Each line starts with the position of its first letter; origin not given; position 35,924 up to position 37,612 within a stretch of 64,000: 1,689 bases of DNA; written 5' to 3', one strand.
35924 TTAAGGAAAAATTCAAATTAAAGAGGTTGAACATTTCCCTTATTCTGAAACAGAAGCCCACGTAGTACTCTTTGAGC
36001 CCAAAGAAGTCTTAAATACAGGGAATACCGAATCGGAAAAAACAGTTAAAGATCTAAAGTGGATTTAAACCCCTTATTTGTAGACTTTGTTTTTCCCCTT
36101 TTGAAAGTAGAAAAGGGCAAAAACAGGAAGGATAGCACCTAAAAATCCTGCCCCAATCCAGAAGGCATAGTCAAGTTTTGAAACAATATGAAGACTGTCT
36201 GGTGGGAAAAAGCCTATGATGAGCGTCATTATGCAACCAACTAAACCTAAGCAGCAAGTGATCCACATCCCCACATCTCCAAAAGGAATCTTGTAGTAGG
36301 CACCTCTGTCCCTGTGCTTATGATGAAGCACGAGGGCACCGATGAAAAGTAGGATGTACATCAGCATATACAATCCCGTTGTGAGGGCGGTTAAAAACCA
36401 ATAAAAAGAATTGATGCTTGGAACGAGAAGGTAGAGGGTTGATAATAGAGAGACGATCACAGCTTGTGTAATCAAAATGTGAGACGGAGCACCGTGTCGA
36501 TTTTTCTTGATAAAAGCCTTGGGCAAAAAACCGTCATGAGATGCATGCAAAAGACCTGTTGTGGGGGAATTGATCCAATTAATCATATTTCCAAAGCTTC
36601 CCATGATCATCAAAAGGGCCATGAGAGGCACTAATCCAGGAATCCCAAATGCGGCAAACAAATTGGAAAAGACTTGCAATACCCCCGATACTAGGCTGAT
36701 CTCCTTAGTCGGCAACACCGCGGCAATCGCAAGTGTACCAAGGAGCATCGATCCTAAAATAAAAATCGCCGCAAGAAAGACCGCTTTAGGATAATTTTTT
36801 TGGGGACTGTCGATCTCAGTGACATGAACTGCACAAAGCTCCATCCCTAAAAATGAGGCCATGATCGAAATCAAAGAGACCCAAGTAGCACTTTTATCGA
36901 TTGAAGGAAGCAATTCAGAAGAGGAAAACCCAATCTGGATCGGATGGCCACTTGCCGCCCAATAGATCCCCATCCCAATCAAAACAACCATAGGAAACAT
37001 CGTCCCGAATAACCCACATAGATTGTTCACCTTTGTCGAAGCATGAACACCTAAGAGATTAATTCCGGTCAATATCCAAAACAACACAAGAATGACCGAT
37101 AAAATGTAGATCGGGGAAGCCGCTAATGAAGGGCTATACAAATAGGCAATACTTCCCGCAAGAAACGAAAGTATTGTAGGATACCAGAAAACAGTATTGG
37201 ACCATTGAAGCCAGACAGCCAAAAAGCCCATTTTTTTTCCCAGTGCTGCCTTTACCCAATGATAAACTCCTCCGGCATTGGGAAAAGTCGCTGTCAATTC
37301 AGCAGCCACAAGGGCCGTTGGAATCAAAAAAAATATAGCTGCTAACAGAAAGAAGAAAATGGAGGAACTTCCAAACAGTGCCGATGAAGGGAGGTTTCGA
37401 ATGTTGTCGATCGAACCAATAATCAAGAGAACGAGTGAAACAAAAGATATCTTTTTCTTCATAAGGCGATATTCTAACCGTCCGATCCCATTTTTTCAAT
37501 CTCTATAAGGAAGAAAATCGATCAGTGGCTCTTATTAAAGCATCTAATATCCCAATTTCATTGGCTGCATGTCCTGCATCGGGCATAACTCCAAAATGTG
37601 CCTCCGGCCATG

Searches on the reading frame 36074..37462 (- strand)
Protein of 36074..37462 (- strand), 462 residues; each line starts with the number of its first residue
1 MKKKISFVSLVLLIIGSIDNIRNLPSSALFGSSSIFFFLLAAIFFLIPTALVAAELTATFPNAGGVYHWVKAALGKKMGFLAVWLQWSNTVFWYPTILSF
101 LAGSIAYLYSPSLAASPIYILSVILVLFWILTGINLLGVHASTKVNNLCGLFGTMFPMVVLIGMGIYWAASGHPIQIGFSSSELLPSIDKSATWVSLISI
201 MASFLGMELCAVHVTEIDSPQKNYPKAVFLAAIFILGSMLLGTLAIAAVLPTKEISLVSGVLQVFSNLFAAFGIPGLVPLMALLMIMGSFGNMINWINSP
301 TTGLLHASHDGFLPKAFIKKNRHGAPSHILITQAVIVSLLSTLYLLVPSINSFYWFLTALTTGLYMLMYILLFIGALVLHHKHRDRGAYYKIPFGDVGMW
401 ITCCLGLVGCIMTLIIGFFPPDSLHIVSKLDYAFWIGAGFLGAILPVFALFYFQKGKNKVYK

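Call 64: search_protein_families(library=ncbifam, proteins=[window:36074-37462:-], max_evalue=1e-10)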
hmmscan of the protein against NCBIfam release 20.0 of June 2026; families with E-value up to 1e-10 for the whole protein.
window:36074-37462:- (462 aa): 12 families
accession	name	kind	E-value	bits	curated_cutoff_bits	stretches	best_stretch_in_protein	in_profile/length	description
TIGR03813.2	Gln_GABA_anti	equivalog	1.8e-124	416.3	650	1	3-447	2-452/479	glutamine/gamma-aminobutyrate antiporter GadC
NF053662.1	Glu_GABA_anti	equivalog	2.9e-122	409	640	1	5-455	2-447/468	glutamate/gamma-aminobutyrate antiporter GadC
NF040513.1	antiport_TyrP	equivalog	9e-83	278.5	630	1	2-436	2-441/465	tyrosine-tyramine antiporter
TIGR00910.1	2A0307_GadC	equivalog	2e-69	234.5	673.5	1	3-452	11-465/511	glutamate/gamma-aminobutyrate antiporter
NF011775.0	PRK15238.1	equivalog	2.9e-26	92.3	400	1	2-391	6-430/500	glutamate/gamma-aminobutyrate family transporter YjeM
TIGR00905.1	2A0302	subfamily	2.7e-22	79.2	409.05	1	3-388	7-386/473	basic amino acid/polyamine antiporter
TIGR00909.1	2A0306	subfamily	3.5e-18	65.7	556.8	1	27-412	31-402/429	amino acid transporter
NF007929.0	PRK10644.1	equivalog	8.9e-16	57.6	574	1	3-392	8-390/445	arginine/agmatine antiporter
NF007938.0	PRK10655.1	equivalog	1.4e-14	54.2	409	1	3-382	6-376/438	putrescine-ornithine antiporter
TIGR04299.1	antiport_PotE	equivalog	1.3e-13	51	560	1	3-384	4-375/430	putrescine-ornithine antiporter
NF008245.0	PRK11021.1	equivalog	2.1e-12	46.8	284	1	33-383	40-370/419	L-methionine/branched-chain amino acid transporter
TIGR00911.1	2A0308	subfamily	2.8e-12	45.9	701.8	1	2-407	45-444/505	L-type amino acid transporter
